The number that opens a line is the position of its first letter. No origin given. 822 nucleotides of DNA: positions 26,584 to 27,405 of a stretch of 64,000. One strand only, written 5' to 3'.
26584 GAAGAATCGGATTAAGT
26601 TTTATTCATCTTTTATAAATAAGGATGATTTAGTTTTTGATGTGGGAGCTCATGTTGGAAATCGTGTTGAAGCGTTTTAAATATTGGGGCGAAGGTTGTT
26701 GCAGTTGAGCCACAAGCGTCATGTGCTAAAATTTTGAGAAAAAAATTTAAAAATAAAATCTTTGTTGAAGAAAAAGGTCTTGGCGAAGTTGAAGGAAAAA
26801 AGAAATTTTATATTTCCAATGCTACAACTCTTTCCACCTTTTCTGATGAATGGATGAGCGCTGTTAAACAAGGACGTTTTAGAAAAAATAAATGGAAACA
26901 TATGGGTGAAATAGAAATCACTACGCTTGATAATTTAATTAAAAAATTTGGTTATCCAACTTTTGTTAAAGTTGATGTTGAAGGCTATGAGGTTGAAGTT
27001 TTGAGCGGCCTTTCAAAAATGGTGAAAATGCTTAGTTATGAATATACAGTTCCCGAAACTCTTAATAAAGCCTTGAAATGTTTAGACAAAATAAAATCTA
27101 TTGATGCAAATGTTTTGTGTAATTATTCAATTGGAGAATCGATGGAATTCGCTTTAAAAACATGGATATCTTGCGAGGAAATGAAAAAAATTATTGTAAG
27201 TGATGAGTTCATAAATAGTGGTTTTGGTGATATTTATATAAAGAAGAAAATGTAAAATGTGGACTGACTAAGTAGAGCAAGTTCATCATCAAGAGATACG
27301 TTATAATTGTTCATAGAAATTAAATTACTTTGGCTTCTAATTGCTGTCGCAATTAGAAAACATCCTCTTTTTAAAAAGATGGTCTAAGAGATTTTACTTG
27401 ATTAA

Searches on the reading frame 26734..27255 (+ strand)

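Call 9: search_protein_families(library=pfam, proteins=[window:26734-27255:+], max_evalue=0.001)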
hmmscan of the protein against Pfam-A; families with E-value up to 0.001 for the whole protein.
window:26734-27255:+ (173 aa): 1 family
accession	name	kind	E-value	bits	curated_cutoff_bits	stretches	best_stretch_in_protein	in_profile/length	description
PF05050.19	Methyltransf_21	-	1.2e-06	29.1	22.7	1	15-96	50-135/173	Methyltransferase FkbM domain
